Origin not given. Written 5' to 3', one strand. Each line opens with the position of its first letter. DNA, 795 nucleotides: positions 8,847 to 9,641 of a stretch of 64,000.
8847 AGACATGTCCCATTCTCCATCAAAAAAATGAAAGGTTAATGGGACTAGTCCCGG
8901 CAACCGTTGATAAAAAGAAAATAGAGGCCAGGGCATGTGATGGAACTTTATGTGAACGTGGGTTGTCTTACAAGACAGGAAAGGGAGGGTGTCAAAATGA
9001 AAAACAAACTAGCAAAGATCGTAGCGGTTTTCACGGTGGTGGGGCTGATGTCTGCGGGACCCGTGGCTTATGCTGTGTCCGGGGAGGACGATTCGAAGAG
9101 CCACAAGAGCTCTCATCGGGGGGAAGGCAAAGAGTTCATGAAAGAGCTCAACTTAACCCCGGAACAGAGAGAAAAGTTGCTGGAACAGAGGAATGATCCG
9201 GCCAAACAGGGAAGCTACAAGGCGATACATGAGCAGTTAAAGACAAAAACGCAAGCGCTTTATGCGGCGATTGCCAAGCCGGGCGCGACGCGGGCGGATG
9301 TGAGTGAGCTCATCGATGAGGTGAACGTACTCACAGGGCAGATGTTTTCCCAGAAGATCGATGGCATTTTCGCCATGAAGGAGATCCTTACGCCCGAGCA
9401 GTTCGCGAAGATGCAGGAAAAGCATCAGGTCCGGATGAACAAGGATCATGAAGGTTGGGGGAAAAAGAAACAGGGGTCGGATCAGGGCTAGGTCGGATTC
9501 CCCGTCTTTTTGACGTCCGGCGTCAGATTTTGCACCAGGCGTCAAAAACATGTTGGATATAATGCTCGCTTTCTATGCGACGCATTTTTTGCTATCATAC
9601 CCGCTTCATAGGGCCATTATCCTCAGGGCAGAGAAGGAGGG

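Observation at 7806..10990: Envelope-stress-like module: ECF sigma / zinc anti-sigma pair followed by a triplicated Spy/CpxP-like (LTXXQ) periplasmic protein unit, each copy with its own palindrome-containing promoter region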

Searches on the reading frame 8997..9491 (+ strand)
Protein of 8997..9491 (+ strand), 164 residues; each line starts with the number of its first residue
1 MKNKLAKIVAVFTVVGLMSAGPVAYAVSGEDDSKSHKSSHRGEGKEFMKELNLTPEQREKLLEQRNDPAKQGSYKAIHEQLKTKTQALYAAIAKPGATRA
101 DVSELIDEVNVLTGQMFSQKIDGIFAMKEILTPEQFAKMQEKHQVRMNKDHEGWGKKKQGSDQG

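Call 6: search_protein_families(library=pfam, proteins=[window:8997-9491:+], max_evalue=0.1)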
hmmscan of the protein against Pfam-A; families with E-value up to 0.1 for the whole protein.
window:8997-9491:+ (164 aa): 5 families
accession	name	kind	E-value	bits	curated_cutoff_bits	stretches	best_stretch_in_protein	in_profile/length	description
PF13801.11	Metal_resist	-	8.7e-07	29.6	29.2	1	26-137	17-124/125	Heavy-metal resistance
PF07813.17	LTXXQ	-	0.0019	19.3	24.3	1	44-142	6-99/100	LTXXQ motif family protein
PF18082.7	NAT_N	-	0.014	16.7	27.8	1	45-101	4-57/129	N-acyltransferase N-terminal domain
PF05823.17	Gp-FAR-1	-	0.023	15.5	29.2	1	52-97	17-62/149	Nematode fatty acid retinoid binding protein (Gp-FAR-1)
PF05285.17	SDA1_dom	-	0.096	13.6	27.8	0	71-157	56-109/151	SDA1, conserved domain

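Call 7: search_protein_families(library=ncbifam, proteins=[window:8997-9491:+], max_evalue=0.1)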
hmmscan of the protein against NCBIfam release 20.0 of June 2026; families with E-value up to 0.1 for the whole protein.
window:8997-9491:+ (164 aa): 3 families
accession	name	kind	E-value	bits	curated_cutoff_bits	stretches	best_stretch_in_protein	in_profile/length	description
NF009391.0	PRK12750.1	equivalog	1.2e-09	38.4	148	1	6-158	5-164/170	CpxP family protein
NF007769.1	PRK10455.1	equivalog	1e-06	29.1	174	1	28-153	34-154/160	ATP-independent periplasmic protein-refolding chaperone Spy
NF007687.2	PRK10363.1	equivalog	0.0011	18.8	160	1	30-149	34-150/152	cell-envelope stress modulator CpxP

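Call 38: find_homologous_proteins(query=window:8997-9491:+, max_evalue=0.001)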
Query window:8997-9491:+ (164 aa): 151 proteins with E <= 0.001 among 679 candidates; the best 120 are listed.
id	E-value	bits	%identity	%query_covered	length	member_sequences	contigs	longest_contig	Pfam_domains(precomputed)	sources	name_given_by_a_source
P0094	1.7e-100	352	100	100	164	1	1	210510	PF13801.12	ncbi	ncbi:MAG: hypothetical protein ABH891_04560 [Candidatus Omnitrophota bacterium]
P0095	3.5e-65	237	74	100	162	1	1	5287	PF13801.12,PF07813.18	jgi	jgi:protein CpxP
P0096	5.3e-64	233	74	100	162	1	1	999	PF13801.12,PF07813.18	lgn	-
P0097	1.0e-63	233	74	100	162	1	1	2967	PF13801.12,PF07813.18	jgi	jgi:Spy/CpxP family protein refolding chaperone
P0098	5.9e-63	230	72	100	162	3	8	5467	PF13801.12,PF07813.18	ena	-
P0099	2.7e-62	228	71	99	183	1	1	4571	PF13801.12,PF07813.18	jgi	jgi:periplasmic protein CpxP/Spy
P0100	1.1e-61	226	70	100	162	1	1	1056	PF13801.12,PF07813.18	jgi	jgi:Spy/CpxP family protein refolding chaperone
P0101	6.9e-61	223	71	100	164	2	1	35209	PF13801.12,PF07813.18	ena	-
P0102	2.1e-59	219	69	100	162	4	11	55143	PF13801.12,PF07813.18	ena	-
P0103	7.6e-58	213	68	99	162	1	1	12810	PF13801.12,PF07813.18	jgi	jgi:Spy/CpxP family protein refolding chaperone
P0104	2.1e-57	212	66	99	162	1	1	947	PF13801.12,PF07813.18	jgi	jgi:Spy/CpxP family protein refolding chaperone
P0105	2.8e-57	212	66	99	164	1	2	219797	PF13801.12,PF07813.18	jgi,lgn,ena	jgi:Spy/CpxP family protein refolding chaperone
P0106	6.3e-57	211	67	100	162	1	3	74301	PF13801.12,PF07813.18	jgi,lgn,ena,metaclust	metaclust:\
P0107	2.8e-56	208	66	99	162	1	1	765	PF13801.12,PF07813.18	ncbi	-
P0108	5.0e-56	208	66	98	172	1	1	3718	PF13801.12,PF07813.18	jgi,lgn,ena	-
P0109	1.1e-55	207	62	99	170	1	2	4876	PF13801.12,PF07813.18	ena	-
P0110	1.3e-55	206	63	100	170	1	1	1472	PF13801.12,PF07813.18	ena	-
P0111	4.7e-55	204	65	99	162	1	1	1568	PF13801.12,PF07813.18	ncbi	-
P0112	1.6e-54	203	67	97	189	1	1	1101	PF13801.12,PF07813.18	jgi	jgi:Spy/CpxP family protein refolding chaperone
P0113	2.8e-54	202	65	99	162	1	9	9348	PF13801.12,PF07813.18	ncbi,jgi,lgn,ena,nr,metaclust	ncbi:MAG: hypothetical protein A2351_07080 [Omnitrophica bacterium RIFOXYB12_FULL_50_7]|nr:MAG: hypo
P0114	3.0e-54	202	64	99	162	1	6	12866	PF13801.12,PF07813.18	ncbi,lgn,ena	-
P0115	3.5e-54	202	69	93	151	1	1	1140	PF13801.12,PF07813.18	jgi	jgi:Spy/CpxP family protein refolding chaperone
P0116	6.8e-54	201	64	99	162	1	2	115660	PF13801.12,PF07813.18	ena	-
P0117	2.1e-53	199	61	99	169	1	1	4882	PF13801.12,PF07813.18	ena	-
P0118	2.3e-53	199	65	97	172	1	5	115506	PF13801.12,PF07813.18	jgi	jgi:Spy/CpxP family protein refolding chaperone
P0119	2.5e-53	199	66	98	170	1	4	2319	PF13801.12,PF07813.18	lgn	-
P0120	6.6e-53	197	64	99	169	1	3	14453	PF13801.12,PF07813.18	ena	-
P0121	6.8e-53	197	63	100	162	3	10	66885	PF13801.12,PF07813.18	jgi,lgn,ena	-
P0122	9.9e-53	197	65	99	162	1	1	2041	PF13801.12,PF07813.18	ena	-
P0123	1.2e-52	197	65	98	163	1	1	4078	PF13801.12,PF07813.18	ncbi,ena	-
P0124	1.9e-52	196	66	98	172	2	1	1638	PF13801.12,PF07813.18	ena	-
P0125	3.4e-52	195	64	98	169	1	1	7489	PF13801.12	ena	-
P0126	4.2e-52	195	63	95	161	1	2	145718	PF13801.12,PF07813.18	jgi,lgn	jgi:Spy/CpxP family protein refolding chaperone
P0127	4.9e-52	195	66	99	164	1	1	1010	PF13801.12,PF07813.18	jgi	jgi:Spy/CpxP family protein refolding chaperone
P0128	6.5e-52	194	63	99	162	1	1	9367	PF13801.12,PF07813.18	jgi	-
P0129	1.3e-51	193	63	99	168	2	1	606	PF13801.12,PF07813.18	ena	-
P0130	1.4e-51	193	63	99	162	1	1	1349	PF13801.12,PF07813.18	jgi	jgi:Spy/CpxP family protein refolding chaperone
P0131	2.1e-51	193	65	96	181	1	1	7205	PF13801.12,PF07813.18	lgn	-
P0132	2.6e-51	192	62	99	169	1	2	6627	PF13801.12,PF07813.18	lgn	-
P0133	3.1e-51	192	62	99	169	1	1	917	PF13801.12,PF07813.18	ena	-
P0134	3.4e-51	192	62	100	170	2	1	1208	PF13801.12,PF07813.18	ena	-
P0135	1.4e-50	190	59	99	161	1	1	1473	PF13801.12,PF07813.18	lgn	-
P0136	3.4e-50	189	58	99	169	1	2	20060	PF13801.12,PF07813.18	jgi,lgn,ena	jgi:Spy/CpxP family protein refolding chaperone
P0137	3.7e-50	189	61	97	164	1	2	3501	PF13801.12,PF07813.18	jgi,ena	-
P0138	5.8e-50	188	62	98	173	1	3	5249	PF13801.12,PF07813.18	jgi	jgi:Spy/CpxP family protein refolding chaperone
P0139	2.0e-49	186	58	99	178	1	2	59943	PF13801.12,PF07813.18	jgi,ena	-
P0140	2.0e-49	186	62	95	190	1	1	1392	PF13801.12,PF07813.18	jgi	-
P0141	6.9e-49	184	62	96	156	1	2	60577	PF13801.12,PF07813.18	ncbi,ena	-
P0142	8.7e-49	184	59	99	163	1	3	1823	PF13801.12,PF07813.18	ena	-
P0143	9.2e-49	184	59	99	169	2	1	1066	PF13801.12,PF07813.18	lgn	-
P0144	2.8e-48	182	59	98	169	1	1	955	PF13801.12,PF07813.18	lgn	-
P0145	8.0e-48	181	64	92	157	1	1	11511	PF13801.12,PF07813.18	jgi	jgi:Spy/CpxP family protein refolding chaperone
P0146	8.0e-48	181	58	99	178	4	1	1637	PF13801.12,PF07813.18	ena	-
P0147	1.2e-47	180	60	95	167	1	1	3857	PF13801.12,PF07813.18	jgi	jgi:protein CpxP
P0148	1.4e-47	180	58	99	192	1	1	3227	PF13801.12,PF07813.18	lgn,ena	-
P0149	1.6e-47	180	63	92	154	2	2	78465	PF13801.12,PF07813.18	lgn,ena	-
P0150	4.0e-47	179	58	99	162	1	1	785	PF13801.12,PF07813.18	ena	-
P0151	8.1e-47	178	58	99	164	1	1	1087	PF13801.12,PF07813.18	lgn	-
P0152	1.0e-46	177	58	99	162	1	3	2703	PF13801.12,PF07813.18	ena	-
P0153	1.7e-46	177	63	92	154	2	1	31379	PF13801.12,PF07813.18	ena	-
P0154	1.9e-46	176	57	99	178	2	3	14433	PF13801.12,PF07813.18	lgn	-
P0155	1.1e-45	174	58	97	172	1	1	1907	PF13801.12,PF07813.18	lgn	-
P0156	2.0e-45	173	55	99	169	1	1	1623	PF13801.12,PF07813.18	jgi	-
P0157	2.7e-45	173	57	97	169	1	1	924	PF13801.12,PF07813.18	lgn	-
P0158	3.5e-45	172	56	99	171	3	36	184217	PF13801.12,PF07813.18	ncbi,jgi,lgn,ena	-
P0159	4.0e-45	172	62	92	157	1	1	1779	PF13801.12,PF07813.18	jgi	-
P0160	6.0e-45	172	55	97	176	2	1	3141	PF13801.12,PF07813.18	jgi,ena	-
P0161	7.9e-45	171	56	100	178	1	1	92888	PF13801.12,PF07813.18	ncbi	ncbi:MAG: Spy/CpxP family protein refolding chaperone [Candidatus Omnitrophota bacterium]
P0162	8.2e-45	171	59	99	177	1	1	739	PF13801.12,PF07813.18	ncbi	-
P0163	2.3e-44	170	58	95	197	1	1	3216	PF13801.12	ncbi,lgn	-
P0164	2.8e-44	169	58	99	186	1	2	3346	PF13801.12,PF07813.18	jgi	jgi:Spy/CpxP family protein refolding chaperone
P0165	2.9e-44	169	54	99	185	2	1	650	PF13801.12,PF07813.18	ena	-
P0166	5.0e-44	169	61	92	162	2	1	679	PF13801.12,PF07813.18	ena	-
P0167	5.0e-44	169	62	90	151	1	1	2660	PF13801.12,PF07813.18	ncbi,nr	ncbi:MAG: Spy/CpxP family protein refolding chaperone [Candidatus Omnitrophica bacterium]|nr:Spy/Cpx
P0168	6.2e-44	168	55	99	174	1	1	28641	PF13801.12,PF07813.18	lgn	-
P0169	7.8e-44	168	54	97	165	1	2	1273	PF13801.12,PF07813.18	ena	-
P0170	9.9e-44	168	54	100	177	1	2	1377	PF13801.12,PF07813.18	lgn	-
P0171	6.6e-43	165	55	95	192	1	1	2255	PF13801.12,PF07813.18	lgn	-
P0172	1.4e-42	164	54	98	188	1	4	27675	PF13801.12,PF07813.18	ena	-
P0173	5.6e-42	162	54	99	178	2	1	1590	PF13801.12,PF07813.18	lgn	-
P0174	1.4e-41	161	58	98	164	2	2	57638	PF13801.12,PF07813.18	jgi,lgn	jgi:Spy/CpxP family protein refolding chaperone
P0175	2.5e-41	160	62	71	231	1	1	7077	PF13801.12,PF07813.18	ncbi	ncbi:MAG: periplasmic heavy metal sensor [Candidatus Omnitrophota bacterium]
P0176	4.6e-41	159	51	99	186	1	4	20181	PF13801.12,PF07813.18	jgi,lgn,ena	-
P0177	3.0e-40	156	57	88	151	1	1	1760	PF13801.12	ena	-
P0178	3.2e-40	156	59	85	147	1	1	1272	PF13801.12,PF07813.18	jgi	jgi:Spy/CpxP family protein refolding chaperone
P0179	3.6e-40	156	55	92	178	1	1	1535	PF13801.12,PF07813.18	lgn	-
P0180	1.1e-39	155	53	95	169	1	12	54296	PF13801.12,PF07813.18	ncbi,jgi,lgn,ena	-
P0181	2.3e-39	154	60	86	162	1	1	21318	PF13801.12,PF07813.18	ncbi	-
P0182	2.5e-39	153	52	99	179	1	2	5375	PF13801.12,PF07813.18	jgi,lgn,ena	-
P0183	1.4e-38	151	52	100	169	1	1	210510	PF13801.12,PF07813.18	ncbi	ncbi:MAG: Spy/CpxP family protein refolding chaperone [Candidatus Omnitrophota bacterium]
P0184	1.7e-38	151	49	100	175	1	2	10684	PF13801.12,PF07813.18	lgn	-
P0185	4.1e-37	146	48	93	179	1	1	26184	PF13801.12,PF07813.18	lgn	-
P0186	1.4e-35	141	50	97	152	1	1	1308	PF13801.12,PF07813.18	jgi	jgi:Spy/CpxP family protein refolding chaperone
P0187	2.5e-35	140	50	86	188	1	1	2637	PF13801.12,PF07813.18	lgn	-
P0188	4.8e-35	140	49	96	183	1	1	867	PF13801.12,PF07813.18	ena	-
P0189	6.2e-35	139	50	100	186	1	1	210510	PF13801.12,PF07813.18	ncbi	ncbi:MAG: Spy/CpxP family protein refolding chaperone [Candidatus Omnitrophota bacterium]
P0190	5.2e-34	136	51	99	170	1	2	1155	PF13801.12,PF07813.18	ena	-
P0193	2.6e-33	134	47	100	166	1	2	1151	PF13801.12,PF07813.18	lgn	-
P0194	2.7e-33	134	52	91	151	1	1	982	PF13801.12,PF07813.18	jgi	jgi:Spy/CpxP family protein refolding chaperone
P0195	4.5e-32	130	47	97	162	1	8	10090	PF13801.12,PF07813.18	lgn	-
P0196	2.7e-31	127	46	98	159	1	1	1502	PF13801.12,PF07813.18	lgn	-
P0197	3.5e-31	127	48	92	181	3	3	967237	PF13801.12,PF07813.18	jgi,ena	jgi:Spy/CpxP family protein refolding chaperone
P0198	1.9e-30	125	44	94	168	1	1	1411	PF13801.12,PF07813.18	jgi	jgi:Spy/CpxP family protein refolding chaperone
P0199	4.2e-30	123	42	97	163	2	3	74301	PF13801.12,PF07813.18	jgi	-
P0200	2.1e-28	118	44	100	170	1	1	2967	PF13801.12,PF07813.18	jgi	jgi:Spy/CpxP family protein refolding chaperone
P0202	2.0e-27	115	42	90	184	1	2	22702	PF13801.12,PF07813.18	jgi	jgi:Spy/CpxP family protein refolding chaperone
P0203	3.1e-27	114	46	95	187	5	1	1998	PF13801.12,PF07813.18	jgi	-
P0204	9.8e-26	109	47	85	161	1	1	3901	PF13801.12,PF07813.18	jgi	jgi:Spy/CpxP family protein refolding chaperone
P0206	2.9e-24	105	40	95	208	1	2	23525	PF13801.12,PF07813.18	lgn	-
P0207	6.5e-24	103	44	87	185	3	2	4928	PF13801.12,PF07813.18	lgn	-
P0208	5.1e-22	97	40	98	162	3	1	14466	PF13801.12,PF16231.12,PF07813.18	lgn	-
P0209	5.1e-22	97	42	95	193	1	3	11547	PF13801.12,PF16231.12,PF07813.18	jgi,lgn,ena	-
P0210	8.7e-22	96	43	77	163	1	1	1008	PF13801.12,PF16231.12,PF07813.18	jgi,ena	-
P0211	1.7e-21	96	42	100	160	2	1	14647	PF13801.12,PF16231.12,PF07813.18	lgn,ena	-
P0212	2.2e-20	92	46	71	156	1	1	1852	PF13801.12,PF16231.12,PF07813.18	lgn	-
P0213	3.9e-20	91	49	57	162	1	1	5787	PF13801.12,PF07813.18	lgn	-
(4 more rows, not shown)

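Call 47: predict_structure(alignment_id=A4)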
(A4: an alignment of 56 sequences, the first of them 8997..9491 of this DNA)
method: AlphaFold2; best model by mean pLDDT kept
length: 164 residues; sequences in the alignment: 56
mean_pLDDT: 73.6   pTM: 0.53
mean pLDDT of the five models: 73.6, 73.4, 73.1, 71.1, 70.8
residues with pLDDT >= 90: 57; 70-90: 48; 50-70: 24; < 50: 35
segments of 3 or more residues with pLDDT < 50: 19-41, 157-164
pLDDT, mean of each block of 10 residues (from residue 1): 51 49 36 38 65 87 82 89 95 95 96 92 90 91 82 53 40
secondary structure, 60 per line:
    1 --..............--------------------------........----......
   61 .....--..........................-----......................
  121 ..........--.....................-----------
elements in order: H3-16 H43-50 H55-65 H68-93 H99-130 H133-153

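Call 49: search_solved_structures(query=A4, max_evalue=1)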
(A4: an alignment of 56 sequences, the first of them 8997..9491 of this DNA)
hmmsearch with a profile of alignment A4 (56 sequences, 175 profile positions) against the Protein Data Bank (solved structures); distinct sequences matched with E-value up to 1: 20.
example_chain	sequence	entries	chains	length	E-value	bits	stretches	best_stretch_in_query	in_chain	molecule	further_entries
3o39_A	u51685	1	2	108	9.4e-08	35.5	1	39-144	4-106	Periplasmic protein related to spheroblast formation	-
5ihf_A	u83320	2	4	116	2.7e-07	34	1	47-140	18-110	VirG-like protein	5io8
3oeo_A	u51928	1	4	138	1.9e-06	31.2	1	34-155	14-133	Spheroplast protein Y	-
3itf_A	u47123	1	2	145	3.7e-05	27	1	16-148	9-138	Periplasmic adaptor protein cpxP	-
5wnw_A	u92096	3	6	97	0.0001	25.6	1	48-144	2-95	Periplasmic chaperone Spy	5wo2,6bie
3lay_A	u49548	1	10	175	0.00031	24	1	1-125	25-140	Zinc resistance-associated protein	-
5wo1_A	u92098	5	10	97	0.00071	22.8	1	48-144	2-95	Periplasmic chaperone Spy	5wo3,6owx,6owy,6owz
2y3h_A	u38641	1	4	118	0.0095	19.2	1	51-132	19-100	NICKEL AND COBALT RESISTANCE PROTEIN CNRR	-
4wwb_A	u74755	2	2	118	0.019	18.2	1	52-132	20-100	Nickel and cobalt resistance protein CnrR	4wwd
2y39_A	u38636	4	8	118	0.021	18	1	52-132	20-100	NICKEL AND COBALT RESISTANCE PROTEIN CNRR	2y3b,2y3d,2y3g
3epv_A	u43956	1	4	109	0.03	17.5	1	53-132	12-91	Nickel and cobalt resistance protein cnrR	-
3qzc_A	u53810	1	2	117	0.044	17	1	43-149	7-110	Periplasmic protein CpxP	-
9zem_A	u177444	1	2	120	0.051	16.8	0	128-138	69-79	HeliScrew4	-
4clv_A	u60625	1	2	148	0.074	16.2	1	49-132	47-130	NICKEL-COBALT-CADMIUM RESISTANCE PROTEIN NCCX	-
8whh_E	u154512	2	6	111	0.12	15.5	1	71-113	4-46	CLIP1 protein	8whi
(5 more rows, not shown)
